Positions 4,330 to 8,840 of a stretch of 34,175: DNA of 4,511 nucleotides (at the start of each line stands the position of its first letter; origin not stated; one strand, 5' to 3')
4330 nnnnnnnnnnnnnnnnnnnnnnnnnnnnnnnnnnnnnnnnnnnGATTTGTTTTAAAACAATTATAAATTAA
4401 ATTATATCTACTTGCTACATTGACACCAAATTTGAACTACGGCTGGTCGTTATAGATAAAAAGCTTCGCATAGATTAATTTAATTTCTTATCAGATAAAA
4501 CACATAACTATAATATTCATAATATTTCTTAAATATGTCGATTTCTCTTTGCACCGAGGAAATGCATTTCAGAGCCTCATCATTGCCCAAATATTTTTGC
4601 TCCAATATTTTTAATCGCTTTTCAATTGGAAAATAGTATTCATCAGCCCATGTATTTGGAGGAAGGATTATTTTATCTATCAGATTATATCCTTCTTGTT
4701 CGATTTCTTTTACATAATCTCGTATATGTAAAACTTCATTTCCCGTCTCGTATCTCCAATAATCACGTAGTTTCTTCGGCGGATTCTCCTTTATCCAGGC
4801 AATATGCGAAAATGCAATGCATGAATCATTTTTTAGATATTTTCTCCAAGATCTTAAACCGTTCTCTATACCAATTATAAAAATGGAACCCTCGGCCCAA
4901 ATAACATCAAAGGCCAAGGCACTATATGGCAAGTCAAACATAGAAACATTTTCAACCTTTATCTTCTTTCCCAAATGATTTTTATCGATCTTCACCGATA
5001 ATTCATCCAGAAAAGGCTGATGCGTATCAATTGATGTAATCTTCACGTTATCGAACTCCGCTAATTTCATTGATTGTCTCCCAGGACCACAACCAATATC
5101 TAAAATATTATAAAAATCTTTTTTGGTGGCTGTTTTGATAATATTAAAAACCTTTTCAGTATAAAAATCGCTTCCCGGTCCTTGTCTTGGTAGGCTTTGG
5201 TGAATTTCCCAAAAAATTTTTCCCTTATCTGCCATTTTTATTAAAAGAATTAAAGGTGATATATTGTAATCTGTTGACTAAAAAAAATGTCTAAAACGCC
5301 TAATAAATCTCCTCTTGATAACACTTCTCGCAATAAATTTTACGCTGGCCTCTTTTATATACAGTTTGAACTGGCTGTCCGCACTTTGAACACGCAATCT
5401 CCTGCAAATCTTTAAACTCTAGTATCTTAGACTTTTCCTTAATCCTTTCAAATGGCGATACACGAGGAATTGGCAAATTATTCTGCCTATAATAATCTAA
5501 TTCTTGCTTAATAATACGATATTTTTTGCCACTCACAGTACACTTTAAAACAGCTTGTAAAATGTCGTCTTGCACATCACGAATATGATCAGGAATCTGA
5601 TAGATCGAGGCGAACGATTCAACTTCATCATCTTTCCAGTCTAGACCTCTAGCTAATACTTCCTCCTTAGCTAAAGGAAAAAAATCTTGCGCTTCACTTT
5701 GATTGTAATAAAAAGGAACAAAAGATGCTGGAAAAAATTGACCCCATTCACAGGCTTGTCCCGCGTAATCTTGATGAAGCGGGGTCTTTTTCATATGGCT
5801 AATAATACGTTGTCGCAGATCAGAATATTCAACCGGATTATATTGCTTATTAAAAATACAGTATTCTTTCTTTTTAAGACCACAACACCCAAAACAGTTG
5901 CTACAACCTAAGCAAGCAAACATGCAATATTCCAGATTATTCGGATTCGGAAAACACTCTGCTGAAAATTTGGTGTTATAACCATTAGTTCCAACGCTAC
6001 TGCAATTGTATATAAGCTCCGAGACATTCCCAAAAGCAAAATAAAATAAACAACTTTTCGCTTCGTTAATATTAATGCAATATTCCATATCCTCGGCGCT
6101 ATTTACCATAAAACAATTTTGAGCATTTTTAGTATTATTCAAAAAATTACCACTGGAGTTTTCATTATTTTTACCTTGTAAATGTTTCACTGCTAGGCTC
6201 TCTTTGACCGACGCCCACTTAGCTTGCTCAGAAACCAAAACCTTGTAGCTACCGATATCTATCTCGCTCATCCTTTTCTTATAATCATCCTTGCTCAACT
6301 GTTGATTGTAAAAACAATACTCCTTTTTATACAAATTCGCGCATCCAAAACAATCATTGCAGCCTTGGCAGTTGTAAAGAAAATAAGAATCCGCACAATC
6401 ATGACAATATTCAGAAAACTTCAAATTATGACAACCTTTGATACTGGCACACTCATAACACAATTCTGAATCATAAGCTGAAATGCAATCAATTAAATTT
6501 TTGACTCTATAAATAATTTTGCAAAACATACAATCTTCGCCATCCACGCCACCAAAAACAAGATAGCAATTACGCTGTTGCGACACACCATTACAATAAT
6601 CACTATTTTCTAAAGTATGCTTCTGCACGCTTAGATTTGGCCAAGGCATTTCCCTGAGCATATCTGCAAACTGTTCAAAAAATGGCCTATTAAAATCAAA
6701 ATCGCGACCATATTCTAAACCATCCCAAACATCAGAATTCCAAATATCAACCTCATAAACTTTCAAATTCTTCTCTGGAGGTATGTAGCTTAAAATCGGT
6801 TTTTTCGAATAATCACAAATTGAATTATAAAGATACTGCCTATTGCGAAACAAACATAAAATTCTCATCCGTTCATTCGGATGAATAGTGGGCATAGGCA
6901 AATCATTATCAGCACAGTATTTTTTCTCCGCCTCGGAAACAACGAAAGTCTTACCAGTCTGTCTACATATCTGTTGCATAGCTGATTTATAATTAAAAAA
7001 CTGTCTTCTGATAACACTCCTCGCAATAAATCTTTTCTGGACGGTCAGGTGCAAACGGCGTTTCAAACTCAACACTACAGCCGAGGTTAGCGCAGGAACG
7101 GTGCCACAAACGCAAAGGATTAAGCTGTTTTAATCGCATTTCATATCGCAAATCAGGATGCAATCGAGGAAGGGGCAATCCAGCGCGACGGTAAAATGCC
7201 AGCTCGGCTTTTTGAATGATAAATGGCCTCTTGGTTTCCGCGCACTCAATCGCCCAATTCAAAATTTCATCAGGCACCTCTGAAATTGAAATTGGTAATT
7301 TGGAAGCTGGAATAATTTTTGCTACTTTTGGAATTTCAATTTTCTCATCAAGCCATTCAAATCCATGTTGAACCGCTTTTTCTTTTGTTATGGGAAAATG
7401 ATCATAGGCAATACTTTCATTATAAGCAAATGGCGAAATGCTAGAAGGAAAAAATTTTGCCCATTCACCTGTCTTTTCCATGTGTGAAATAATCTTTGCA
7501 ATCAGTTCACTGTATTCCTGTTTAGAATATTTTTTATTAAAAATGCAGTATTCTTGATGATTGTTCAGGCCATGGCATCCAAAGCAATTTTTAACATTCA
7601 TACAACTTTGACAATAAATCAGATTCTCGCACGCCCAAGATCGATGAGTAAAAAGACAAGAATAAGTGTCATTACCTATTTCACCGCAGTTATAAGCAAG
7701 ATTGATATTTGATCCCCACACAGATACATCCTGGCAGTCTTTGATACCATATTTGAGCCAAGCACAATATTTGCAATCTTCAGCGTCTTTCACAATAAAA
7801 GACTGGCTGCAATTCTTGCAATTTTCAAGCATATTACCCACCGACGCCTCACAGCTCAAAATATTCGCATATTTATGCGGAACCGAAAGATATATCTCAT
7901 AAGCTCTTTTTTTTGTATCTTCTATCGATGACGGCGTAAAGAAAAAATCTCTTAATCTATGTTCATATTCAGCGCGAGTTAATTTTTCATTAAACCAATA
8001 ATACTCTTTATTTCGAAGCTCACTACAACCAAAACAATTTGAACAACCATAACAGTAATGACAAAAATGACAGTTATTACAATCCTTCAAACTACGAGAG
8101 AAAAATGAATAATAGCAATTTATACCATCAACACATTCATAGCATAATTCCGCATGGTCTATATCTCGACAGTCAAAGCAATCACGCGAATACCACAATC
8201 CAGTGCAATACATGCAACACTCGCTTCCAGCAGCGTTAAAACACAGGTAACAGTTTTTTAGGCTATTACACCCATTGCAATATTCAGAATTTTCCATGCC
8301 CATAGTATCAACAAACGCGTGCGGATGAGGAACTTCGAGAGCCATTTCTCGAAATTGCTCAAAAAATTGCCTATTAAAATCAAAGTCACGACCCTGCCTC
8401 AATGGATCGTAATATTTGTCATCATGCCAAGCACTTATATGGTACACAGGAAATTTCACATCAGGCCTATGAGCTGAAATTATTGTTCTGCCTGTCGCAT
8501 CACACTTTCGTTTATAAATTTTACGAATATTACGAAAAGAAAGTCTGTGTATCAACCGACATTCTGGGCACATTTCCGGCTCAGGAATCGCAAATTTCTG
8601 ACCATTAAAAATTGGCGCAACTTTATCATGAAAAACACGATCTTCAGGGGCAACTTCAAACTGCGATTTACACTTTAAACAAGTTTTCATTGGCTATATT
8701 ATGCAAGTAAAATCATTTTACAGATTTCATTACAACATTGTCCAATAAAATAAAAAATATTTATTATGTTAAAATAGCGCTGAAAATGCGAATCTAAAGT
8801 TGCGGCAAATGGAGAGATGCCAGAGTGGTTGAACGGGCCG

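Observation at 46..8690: Tandem array of five paralogous Cys-rich zinc-ribbon proteins with an embedded SAM methyltransferase: candidate undescribed system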

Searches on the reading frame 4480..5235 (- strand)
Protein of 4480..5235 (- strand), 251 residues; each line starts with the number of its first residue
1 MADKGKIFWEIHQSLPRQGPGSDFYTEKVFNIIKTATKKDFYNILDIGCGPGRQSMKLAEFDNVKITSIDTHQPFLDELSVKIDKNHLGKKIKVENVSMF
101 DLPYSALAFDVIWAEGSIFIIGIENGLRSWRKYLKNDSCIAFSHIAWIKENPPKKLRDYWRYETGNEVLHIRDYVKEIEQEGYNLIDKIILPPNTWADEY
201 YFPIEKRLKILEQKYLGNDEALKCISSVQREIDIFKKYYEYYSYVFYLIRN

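Call 3: search_protein_families(library=pfam, proteins=[window:4480-5235:-], max_evalue=1)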
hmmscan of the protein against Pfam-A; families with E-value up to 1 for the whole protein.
window:4480-5235:- (251 aa): 14 families
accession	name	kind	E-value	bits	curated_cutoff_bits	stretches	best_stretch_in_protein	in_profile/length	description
PF13649.12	Methyltransf_25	-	7.4e-11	43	27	1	44-136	1-95/97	Methyltransferase domain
PF13847.12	Methyltransf_31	-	1.8e-08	34.6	27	1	42-161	5-127/145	Methyltransferase domain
PF08241.18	Methyltransf_11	-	2.7e-08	34.8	21.2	1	45-139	1-92/95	Methyltransferase domain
PF08242.18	Methyltransf_12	-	8.6e-06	26.8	30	1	45-137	1-95/98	Methyltransferase domain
PF02390.23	Methyltransf_4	-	0.011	15.6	24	1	44-100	5-56/173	Putative methyltransferase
PF05175.20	MTS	-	0.013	15.6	23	1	36-97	27-88/170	Methyltransferase small domain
PF03848.20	TehB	-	0.014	15.2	20.4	1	42-94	32-82/193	Tellurite resistance protein TehB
PF00398.26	RrnaAD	-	0.014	15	24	1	31-94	21-80/263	Ribosomal RNA adenine dimethylase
PF01209.24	Ubie_methyltran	-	0.017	14.9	20.1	1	32-135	39-144/233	ubiE/COQ5 methyltransferase family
PF06325.19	PrmA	-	0.032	14.2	22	1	33-115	155-233/296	Ribosomal protein L11 methyltransferase (PrmA)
PF02353.26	CMAS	-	0.033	13.9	27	1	33-124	55-143/273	Mycolic acid cyclopropane synthetase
PF05891.18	Methyltransf_PK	-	0.046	13.7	27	1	30-115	45-129/218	AdoMet dependent proline di-methyltransferase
PF13679.12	Methyltransf_32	-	0.11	12.9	27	1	30-97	14-87/143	Methyltransferase domain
PF13489.12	Methyltransf_23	-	0.12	12.5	27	1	38-113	20-86/164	Methyltransferase domain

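Call 4: search_protein_families(library=ncbifam, proteins=[window:4480-5235:-], max_evalue=1)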
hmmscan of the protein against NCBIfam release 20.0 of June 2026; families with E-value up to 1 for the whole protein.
window:4480-5235:- (251 aa): 44 families (the best 25 are shown)
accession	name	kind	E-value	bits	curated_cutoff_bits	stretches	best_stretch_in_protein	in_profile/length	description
NF045667.1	MTase_DVU1556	equivalog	1.4e-07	31.2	155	1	20-154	5-131/213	DVU_1556 family methyltransferase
NF043040.1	corrin_prot_MT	hypoth_equivalog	2.2e-07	30.5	180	1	35-113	36-115/216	corrinoid protein-associated methyltransferase CpaM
NF008992.0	PRK12335.1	equivalog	1.3e-06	27.8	303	1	31-101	113-182/289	SAM-dependent methyltransferase TehB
NF007610.0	PRK10258.1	equivalog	8.9e-06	25.2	342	1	33-143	35-139/251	malonyl-ACP O-methyltransferase BioC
TIGR04290.1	meth_Rta_06860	hypoth_equivalog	1.8e-05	24.3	300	1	34-119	41-126/226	TIGR04290 family methyltransferase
TIGR01934.1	MenG_MenH_UbiE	subfamily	1.8e-05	24.2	158.35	1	33-112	32-110/223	ubiquinone/menaquinone biosynthesis methyltransferase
NF045649.1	2X_seleno_MduS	exception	4.3e-05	22.7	380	1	36-113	37-114/338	methyltransferase domain-containing selenoprotein MduS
TIGR01983.1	UbiG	equivalog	4.5e-05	22.9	102.95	1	37-114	46-122/228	bifunctional 2-polyprenyl-6-hydroxyphenol methylase/3-demethylubiquinol 3-O-methyltransferase UbiG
TIGR02072.1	BioC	equivalog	9.7e-05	22.3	184.95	1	31-144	25-134/244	malonyl-ACP O-methyltransferase BioC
NF047649.1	MTase_UXPK_star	exception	0.00021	20.4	460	1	43-154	80-193/283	methyltransferase/UXPK-star double selenoprotein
NF001242.0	PRK00216.1-3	equivalog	0.00031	20.2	351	1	36-160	66-193/258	bifunctional demethylmenaquinone methyltransferase/2-methoxy-6-polyprenyl-1,4-benzoquinol methylase UbiE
NF011650.0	PRK15068.1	equivalog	0.00041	19.3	209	1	42-117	124-199/324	tRNA 5-methoxyuridine(34)/uridine 5-oxyacetic acid(34) synthase CmoB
NF011529.0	PRK14968.1-3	equivalog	0.00055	19.4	162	1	28-112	22-102/198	putative methyltransferase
NF041820.1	daptide_MTase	equivalog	0.00081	18.9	175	1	38-99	38-96/243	daptide-type RiPP biosynthesis methyltransferase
NF041081.1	prot_lys_mtase_Arch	equivalog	0.001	19.1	200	1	43-106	12-76/142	protein-lysine N-methyltransferase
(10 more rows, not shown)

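Call 40: search_protein_families(library=padloc, proteins=[window:4480-5235:-], max_evalue=0.01)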
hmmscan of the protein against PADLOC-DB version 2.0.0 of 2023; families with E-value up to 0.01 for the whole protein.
window:4480-5235:- (251 aa): 2 families
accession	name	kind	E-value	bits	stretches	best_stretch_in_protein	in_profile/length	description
PDLC04134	mad2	-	4.7e-13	46.8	1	5-167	255-419/492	mads_2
PDLC03371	MTase_II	-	0.00011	19.8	1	83-167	56-139/260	Type II methyltransferase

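Call 63: find_homologous_proteins(query=window:4480-5235:-)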
Query window:4480-5235:- (251 aa): 596 proteins with E <= 0.001 among 1073 candidates; the best 120 are listed.
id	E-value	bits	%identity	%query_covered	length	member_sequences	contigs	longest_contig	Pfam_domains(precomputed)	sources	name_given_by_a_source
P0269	4.7e-169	578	100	100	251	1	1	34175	PF13847.13,PF13649.13,PF08241.19,PF08242.19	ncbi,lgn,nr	ncbi:MAG: class I SAM-dependent methyltransferase [Patescibacteria group bacterium]|nr:class I SAM-d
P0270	2.2e-67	245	47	96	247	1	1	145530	PF13847.13,PF13489.13,PF13649.13,PF01209.25,PF08241.19,PF08242.19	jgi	jgi:ubiquinone/menaquinone biosynthesis C-methylase UbiE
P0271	4.7e-67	244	47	98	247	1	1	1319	PF13847.13,PF08003.18,PF06325.20,PF05175.21,PF13649.13,PF01189.24,PF01209.25,PF08241.19,PF08242.19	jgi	jgi:ubiquinone/menaquinone biosynthesis C-methylase UbiE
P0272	9.7e-67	243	47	98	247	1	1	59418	PF13847.13,PF08003.18,PF06325.20,PF13649.13,PF01189.24,PF01209.25,PF08241.19,PF08242.19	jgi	jgi:ubiquinone/menaquinone biosynthesis C-methylase UbiE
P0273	1.4e-65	239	44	97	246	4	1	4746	PF13847.13,PF03848.21,PF13649.13,PF13578.13,PF01209.25,PF08241.19,PF08242.19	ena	-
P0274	6.2e-63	231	43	98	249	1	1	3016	PF13847.13,PF13489.13,PF13649.13,PF13578.13,PF01209.25,PF08241.19,PF08242.19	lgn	-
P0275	6.3e-63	231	43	97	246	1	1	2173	PF13847.13,PF13489.13,PF08003.18,PF13649.13,PF01209.25,PF08241.19,PF08242.19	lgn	-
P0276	1.1e-62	230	47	97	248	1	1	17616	PF13847.13,PF00398.27,PF06325.20,PF13649.13,PF01209.25,PF08241.19,PF08242.19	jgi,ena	-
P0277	3.1e-62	228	46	98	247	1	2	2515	PF13847.13,PF00398.27,PF13649.13,PF01209.25,PF08241.19,PF08242.19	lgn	-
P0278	5.2e-62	228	43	97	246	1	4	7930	PF13847.13,PF08003.18,PF13649.13,PF01209.25,PF08241.19,PF08242.19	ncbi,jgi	ncbi:MAG: class I SAM-dependent methyltransferase [Candidatus Latescibacterota bacterium]|jgi:SAM-de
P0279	8.1e-62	227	43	97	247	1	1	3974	PF13847.13,PF08003.18,PF13649.13,PF02390.24,PF01209.25,PF08241.19,PF08242.19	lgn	-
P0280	8.7e-62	227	42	97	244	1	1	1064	PF13847.13,PF00398.27,PF13649.13,PF01209.25,PF08241.19,PF08242.19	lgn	-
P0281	1.0e-61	227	45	98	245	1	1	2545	PF13847.13,PF00398.27,PF06325.20,PF05175.21,PF13649.13,PF01209.25,PF08241.19,PF08242.19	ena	-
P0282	1.2e-61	226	44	97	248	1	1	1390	PF13847.13,PF13489.13,PF13649.13,PF01209.25,PF08241.19,PF08242.19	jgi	-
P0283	1.3e-61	226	42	98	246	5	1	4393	PF13847.13,PF13649.13,PF01209.25,PF08241.19,PF08242.19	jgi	-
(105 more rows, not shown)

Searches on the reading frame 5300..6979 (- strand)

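Call 3: search_protein_families(library=pfam, proteins=[window:5300-6979:-], max_evalue=1)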
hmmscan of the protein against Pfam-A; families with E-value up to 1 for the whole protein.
window:5300-6979:- (559 aa): 1 family
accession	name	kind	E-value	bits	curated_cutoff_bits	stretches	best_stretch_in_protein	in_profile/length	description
PF23477.1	zf_Tbcl_2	-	0.00064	19.8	27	1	527-556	5-35/37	Probable treble clef zinc finger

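Call 4: search_protein_families(library=ncbifam, proteins=[window:5300-6979:-], max_evalue=1)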
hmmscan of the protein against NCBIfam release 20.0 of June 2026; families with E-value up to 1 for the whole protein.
window:5300-6979:- (559 aa): 1 family
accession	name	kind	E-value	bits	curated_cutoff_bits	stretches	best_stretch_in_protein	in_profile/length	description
TIGR04272.1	cxxc_cxxc_Mbark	domain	0.0066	16.2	36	1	527-556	5-35/37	CxxC-x17-CxxC domain-containing protein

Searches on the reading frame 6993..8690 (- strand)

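Call 3: search_protein_families(library=pfam, proteins=[window:6993-8690:-], max_evalue=1)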
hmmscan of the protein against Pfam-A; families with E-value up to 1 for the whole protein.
window:6993-8690:- (565 aa): 2 families
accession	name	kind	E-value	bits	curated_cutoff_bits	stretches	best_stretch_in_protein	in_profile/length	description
PF23477.1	zf_Tbcl_2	-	0.00042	20.4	27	1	537-562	10-35/37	Probable treble clef zinc finger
PF09606.15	Med15_N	-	0.0055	16.8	24.1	1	380-407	37-64/72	ARC105/Med15 mediator subunit N-terminal KIX domain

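Call 4: search_protein_families(library=ncbifam, proteins=[window:6993-8690:-], max_evalue=1)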
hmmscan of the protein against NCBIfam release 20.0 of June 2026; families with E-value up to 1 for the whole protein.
window:6993-8690:- (565 aa): 1 family
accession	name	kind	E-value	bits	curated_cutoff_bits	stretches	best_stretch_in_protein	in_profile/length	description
TIGR04272.1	cxxc_cxxc_Mbark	domain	0.00012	21.8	36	1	533-562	8-35/37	CxxC-x17-CxxC domain-containing protein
